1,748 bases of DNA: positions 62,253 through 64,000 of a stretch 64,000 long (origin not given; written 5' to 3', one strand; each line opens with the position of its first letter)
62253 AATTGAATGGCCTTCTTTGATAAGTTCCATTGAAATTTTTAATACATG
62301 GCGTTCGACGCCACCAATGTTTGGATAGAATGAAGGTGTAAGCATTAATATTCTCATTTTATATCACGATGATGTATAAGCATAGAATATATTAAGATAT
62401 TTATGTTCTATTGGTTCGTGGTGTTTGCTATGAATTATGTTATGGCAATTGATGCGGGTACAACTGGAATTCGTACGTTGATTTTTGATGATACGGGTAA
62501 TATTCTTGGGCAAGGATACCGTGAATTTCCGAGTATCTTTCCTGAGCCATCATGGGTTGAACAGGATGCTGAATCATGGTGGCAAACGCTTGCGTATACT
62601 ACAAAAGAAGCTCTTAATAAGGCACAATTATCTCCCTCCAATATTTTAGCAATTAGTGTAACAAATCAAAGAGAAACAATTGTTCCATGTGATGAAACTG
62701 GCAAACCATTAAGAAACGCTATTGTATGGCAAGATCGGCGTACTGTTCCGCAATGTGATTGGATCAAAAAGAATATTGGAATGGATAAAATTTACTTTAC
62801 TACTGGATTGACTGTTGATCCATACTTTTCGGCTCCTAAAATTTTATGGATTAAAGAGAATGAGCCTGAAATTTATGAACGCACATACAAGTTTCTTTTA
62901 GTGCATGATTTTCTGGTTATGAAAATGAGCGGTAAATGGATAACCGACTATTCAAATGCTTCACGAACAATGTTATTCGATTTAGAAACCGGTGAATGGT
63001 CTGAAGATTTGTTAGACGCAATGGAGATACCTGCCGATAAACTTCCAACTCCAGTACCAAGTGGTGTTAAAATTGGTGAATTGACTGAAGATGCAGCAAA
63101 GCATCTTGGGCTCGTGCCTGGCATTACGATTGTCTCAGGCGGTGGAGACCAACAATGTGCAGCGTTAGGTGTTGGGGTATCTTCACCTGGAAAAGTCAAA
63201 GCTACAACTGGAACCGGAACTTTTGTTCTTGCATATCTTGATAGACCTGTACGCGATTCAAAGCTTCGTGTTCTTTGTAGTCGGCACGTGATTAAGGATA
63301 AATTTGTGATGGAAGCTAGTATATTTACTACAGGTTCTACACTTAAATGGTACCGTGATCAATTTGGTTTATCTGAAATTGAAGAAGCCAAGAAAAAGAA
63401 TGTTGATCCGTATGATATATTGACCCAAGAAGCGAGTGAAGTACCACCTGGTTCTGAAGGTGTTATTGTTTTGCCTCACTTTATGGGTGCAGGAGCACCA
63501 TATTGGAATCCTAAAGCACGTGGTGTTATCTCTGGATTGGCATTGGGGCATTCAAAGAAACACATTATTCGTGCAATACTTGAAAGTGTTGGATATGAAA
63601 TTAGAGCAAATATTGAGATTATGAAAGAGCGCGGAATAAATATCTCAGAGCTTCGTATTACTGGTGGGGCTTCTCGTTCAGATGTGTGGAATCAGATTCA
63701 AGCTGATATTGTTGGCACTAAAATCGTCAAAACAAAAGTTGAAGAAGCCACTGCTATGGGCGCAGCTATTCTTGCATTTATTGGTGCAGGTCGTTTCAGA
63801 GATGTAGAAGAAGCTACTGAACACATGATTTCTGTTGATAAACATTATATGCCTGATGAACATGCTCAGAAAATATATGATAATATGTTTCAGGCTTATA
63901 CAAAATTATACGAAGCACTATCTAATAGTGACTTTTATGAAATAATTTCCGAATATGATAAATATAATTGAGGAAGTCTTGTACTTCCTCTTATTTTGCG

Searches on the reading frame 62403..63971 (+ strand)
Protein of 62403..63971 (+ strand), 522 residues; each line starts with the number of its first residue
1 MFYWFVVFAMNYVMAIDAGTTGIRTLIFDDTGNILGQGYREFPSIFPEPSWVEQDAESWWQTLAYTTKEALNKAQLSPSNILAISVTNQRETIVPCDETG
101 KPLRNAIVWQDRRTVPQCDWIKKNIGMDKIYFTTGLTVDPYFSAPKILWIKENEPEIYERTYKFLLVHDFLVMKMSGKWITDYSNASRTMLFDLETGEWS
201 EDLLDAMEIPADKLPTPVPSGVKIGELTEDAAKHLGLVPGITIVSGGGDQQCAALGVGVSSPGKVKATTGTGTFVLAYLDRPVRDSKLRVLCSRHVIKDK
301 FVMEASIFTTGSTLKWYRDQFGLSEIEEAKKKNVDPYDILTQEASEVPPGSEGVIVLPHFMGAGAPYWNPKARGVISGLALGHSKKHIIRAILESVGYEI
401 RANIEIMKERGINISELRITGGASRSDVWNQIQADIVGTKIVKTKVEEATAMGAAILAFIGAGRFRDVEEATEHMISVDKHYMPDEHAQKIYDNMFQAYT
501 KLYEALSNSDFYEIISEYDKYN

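Call 42: find_encoding_contigs(protein=window:62403-63971:+, flank=10000, max_places=2)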
Protein window:62403-63971:+ (522 aa): 3 contigs read that carry it; 2 places shown.
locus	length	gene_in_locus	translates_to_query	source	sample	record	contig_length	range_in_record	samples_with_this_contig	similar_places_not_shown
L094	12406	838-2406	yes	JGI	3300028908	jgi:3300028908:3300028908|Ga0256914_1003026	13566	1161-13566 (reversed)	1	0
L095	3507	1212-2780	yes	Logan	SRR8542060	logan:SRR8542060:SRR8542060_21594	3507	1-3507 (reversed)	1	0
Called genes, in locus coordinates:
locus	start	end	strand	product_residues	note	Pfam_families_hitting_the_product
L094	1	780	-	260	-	?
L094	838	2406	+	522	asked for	PF00370:FGGY_N, PF02782:FGGY_C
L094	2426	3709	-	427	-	PF09861:Lar_N, PF21113:LarA_C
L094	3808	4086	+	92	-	PF09527:ATPase_gene1 (faint)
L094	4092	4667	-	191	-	-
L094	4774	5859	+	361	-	PF02350:Epimerase_2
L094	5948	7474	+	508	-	-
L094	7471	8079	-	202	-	PF03357:Snf7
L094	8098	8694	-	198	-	PF03357:Snf7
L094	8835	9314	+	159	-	-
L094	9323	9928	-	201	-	-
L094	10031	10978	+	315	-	-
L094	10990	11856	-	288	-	PF02629:CoA_binding, PF00549:Ligase_CoA, PF13607:Succ_CoA_lig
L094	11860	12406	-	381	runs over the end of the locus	PF01071:GARS_A (weak), PF02786:CPSase_L_D2, PF08442:ATP-grasp_2, PF13549:ATP-grasp_5, PF24948:Citrate_synth_N, PF00549:Ligase_CoA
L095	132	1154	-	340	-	PF13439:Glyco_transf_4, PF00534:Glycos_transf_1, PF13692:Glyco_trans_1_4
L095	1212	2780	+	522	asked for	PF00370:FGGY_N, PF02782:FGGY_C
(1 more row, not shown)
